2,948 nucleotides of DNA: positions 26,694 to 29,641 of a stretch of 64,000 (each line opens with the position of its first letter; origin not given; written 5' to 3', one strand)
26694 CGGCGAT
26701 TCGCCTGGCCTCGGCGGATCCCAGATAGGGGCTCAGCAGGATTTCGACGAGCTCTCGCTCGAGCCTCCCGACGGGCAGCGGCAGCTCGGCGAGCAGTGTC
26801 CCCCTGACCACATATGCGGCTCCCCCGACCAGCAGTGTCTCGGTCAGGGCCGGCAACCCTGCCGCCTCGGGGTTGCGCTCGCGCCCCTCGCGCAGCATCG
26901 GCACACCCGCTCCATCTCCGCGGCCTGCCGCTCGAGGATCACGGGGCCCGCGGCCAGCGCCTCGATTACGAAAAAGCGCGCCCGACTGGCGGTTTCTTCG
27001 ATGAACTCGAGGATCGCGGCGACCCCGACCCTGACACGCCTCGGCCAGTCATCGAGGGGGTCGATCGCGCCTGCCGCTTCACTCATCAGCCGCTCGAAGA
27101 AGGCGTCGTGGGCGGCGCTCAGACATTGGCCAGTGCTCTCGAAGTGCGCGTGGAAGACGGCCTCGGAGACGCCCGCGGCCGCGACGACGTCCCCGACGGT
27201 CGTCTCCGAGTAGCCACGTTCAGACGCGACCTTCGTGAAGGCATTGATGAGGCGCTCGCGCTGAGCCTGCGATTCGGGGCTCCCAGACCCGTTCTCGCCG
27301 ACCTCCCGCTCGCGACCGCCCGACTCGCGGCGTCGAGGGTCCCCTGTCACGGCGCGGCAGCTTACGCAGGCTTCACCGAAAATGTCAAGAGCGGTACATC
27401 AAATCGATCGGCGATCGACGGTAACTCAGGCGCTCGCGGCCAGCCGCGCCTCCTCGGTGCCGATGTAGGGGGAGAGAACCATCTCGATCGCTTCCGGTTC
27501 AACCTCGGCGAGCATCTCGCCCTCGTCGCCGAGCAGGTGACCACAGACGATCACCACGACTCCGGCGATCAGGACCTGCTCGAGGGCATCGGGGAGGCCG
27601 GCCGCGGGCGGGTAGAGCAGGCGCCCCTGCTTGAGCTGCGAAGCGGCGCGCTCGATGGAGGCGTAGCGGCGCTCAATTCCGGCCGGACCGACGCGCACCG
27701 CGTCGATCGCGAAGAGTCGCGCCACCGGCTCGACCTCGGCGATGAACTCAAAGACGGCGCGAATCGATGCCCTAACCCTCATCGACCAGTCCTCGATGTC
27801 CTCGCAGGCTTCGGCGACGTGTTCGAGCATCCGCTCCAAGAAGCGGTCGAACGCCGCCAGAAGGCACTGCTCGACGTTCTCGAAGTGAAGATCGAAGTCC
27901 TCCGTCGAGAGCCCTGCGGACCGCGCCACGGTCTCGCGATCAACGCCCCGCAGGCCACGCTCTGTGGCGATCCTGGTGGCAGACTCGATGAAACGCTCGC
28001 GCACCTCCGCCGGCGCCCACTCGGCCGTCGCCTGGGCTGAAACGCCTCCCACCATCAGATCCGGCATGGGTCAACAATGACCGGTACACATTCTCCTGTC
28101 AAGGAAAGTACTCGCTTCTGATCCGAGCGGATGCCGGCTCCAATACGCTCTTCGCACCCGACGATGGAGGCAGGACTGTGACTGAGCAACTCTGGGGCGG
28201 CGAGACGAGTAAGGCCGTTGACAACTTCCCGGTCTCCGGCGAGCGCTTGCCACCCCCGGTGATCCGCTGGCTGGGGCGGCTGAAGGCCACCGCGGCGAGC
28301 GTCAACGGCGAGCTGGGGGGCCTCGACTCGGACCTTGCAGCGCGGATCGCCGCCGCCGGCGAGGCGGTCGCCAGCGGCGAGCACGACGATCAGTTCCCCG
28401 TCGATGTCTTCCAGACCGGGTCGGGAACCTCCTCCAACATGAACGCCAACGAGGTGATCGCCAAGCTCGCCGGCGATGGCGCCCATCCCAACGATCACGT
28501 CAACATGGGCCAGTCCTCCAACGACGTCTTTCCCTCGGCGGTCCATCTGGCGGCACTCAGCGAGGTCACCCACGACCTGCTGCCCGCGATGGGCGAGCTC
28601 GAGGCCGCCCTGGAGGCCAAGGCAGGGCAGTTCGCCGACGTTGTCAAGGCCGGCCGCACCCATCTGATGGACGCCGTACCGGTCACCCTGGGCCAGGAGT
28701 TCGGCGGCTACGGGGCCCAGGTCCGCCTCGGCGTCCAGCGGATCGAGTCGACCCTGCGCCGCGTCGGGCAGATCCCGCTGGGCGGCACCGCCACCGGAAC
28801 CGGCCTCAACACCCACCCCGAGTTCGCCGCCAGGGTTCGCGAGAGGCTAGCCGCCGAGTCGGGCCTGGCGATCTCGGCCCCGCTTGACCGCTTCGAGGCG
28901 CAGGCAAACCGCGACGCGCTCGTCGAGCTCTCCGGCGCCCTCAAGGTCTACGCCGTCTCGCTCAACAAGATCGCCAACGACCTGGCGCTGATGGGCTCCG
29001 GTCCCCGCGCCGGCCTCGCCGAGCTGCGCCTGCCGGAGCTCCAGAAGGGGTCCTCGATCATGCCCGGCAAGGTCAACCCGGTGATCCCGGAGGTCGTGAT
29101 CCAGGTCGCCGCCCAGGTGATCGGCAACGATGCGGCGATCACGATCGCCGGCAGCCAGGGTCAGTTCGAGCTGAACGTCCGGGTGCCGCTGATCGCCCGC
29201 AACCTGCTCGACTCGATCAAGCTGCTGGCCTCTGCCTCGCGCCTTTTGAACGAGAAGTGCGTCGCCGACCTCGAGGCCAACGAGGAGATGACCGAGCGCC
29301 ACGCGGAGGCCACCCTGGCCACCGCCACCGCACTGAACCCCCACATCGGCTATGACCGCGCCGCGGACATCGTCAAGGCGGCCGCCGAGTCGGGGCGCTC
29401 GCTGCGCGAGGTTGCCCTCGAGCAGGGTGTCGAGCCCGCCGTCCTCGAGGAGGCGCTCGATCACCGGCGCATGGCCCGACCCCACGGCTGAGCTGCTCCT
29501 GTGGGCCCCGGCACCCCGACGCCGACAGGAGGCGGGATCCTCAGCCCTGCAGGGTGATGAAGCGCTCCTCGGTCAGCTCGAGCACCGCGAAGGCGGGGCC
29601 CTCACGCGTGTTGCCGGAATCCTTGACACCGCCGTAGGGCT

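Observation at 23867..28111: Asymmetric 15-bp motif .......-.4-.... at four sites, each at a promoter or start codon of the TetR genes or the giant operon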

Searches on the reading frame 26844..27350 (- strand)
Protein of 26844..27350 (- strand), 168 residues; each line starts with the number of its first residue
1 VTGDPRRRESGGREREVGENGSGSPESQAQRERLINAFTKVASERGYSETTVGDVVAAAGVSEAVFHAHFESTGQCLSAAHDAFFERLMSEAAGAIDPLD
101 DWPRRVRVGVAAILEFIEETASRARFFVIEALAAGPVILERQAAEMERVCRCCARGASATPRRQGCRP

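Call 7: search_protein_families(library=pfam, proteins=[window:26844-27350:-], max_evalue=0.01)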
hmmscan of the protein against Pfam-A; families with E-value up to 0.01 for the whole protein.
window:26844-27350:- (168 aa): 1 family
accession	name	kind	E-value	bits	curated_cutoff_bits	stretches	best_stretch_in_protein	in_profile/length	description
PF00440.29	TetR_N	-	7.8e-10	38.8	24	1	36-79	3-46/47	Bacterial regulatory proteins, tetR family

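Call 44: search_protein_families(library=ncbifam, proteins=[window:26844-27350:-], max_evalue=0.01)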
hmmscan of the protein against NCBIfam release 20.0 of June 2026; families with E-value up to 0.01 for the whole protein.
window:26844-27350:- (168 aa): 16 families
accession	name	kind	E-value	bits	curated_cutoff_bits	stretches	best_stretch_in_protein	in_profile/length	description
NF053731.1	TransRegFasRMycb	equivalog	2.5e-11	43.7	330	1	28-147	10-129/199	HTH-type transcriptional activator FasR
NF001978.0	PRK00767.1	equivalog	1.1e-06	28.6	118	1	29-103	9-83/197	transcriptional regulator BetI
TIGR03384.1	betaine_BetI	equivalog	1.7e-06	27.9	201.3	1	28-98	7-77/189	choline-binding transcriptional repressor BetI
NF041196.1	ScbR_bind_reg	equivalog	8e-06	26.2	150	1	29-87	6-64/191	ScbR family autoregulator-binding transcription factor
NF011572.0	PRK14996.1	equivalog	1.4e-05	25.1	144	1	29-87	8-66/192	TetR family transcriptional regulator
TIGR03968.1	mycofact_TetR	equivalog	2e-05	24.3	224.9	1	29-88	9-68/190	mycofactocin system transcriptional regulator MftR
NF037937.1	septum_RefZ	equivalog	7.5e-05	22.7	180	1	31-128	1-100/195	forespore capture DNA-binding protein RefZ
NF007430.0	PRK09975.1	equivalog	0.00015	21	274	1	26-77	8-59/220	acrEF/envCD operon transcriptional regulator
NF050111.1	TransRegSACE7040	equivalog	0.00024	21.1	250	1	30-93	2-65/186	SACE_7040 family transcriptional regulator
NF007949.0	PRK10668.1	equivalog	0.00062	19.3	271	1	27-79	9-61/216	multidrug efflux transporter transcriptional repressor AcrR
NF008402.0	PRK11202.1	equivalog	0.00065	19.4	151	1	30-130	12-113/211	HTH-type transcriptional repressor FabR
NF053516.1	TranRepPrsAVib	equivalog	0.0012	18.7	300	1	28-100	5-77/208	TetR family transcriptional repressor PsrA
NF051457.1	acryl_TF_AcuR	equivalog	0.0012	18.1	247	1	26-89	14-80/204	acrylate utilization transcriptional regulator AcuR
NF051852.1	efflux_TF_MtrR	exception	0.0015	18.3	280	1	26-129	7-111/205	multidrug efflux system transcriptional repressor MtrR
NF007015.0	PRK09480.1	equivalog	0.0019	17.8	120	1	26-135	7-116/197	nucleoid occlusion factor SlmA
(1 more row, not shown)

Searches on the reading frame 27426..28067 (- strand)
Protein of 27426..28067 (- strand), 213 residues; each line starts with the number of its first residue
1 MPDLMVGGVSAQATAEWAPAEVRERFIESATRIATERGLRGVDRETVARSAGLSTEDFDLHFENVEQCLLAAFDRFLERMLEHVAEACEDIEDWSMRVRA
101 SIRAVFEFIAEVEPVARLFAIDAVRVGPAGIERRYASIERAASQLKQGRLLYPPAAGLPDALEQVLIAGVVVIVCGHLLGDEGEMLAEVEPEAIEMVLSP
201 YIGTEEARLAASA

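Call 7: search_protein_families(library=pfam, proteins=[window:27426-28067:-], max_evalue=0.01)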
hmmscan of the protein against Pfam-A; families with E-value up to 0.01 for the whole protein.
window:27426-28067:- (213 aa): 0 families

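Call 44: search_protein_families(library=ncbifam, proteins=[window:27426-28067:-], max_evalue=0.01)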
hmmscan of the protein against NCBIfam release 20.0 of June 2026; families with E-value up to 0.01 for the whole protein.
window:27426-28067:- (213 aa): 10 families
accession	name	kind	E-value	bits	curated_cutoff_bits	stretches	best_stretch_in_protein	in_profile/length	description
NF053731.1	TransRegFasRMycb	equivalog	6.5e-09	35.9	330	1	21-122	11-113/199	HTH-type transcriptional activator FasR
TIGR03968.1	mycofact_TetR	equivalog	0.00016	21.3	224.9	1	19-196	7-184/190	mycofactocin system transcriptional regulator MftR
TIGR03384.1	betaine_BetI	equivalog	0.00021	21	201.3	1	23-107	10-94/189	choline-binding transcriptional repressor BetI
NF001978.0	PRK00767.1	equivalog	0.00039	20.3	118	1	23-108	11-97/197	transcriptional regulator BetI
NF008402.0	PRK11202.1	equivalog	0.0004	20.1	151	1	23-119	13-110/211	HTH-type transcriptional repressor FabR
NF051852.1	efflux_TF_MtrR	exception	0.00048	20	280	1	22-121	11-111/205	multidrug efflux system transcriptional repressor MtrR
TIGR03613.1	RutR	equivalog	0.00052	19.9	368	1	24-128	11-114/202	pyrimidine utilization regulatory protein R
NF053878.1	FATransRegFadRBac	equivalog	0.00073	19.4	200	1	25-117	7-99/190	fatty acid metabolism transcriptional regulator FadR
NF011572.0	PRK14996.1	equivalog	0.0047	16.8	144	1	21-99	8-84/192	TetR family transcriptional regulator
NF053516.1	TranRepPrsAVib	equivalog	0.0065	16.3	300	1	21-118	6-98/208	TetR family transcriptional repressor PsrA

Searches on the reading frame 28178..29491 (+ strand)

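Call 7: search_protein_families(library=pfam, proteins=[window:28178-29491:+], max_evalue=0.01)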
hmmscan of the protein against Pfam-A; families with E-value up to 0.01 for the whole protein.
window:28178-29491:+ (437 aa): 2 families
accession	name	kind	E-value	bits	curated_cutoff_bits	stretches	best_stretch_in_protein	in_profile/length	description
PF00206.25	Lyase_1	-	9.9e-94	314.7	27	1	3-316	8-312/312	Lyase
PF10415.14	FumaraseC_C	-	4.8e-17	62.6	32.5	1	383-433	2-53/54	Fumarase C C-terminus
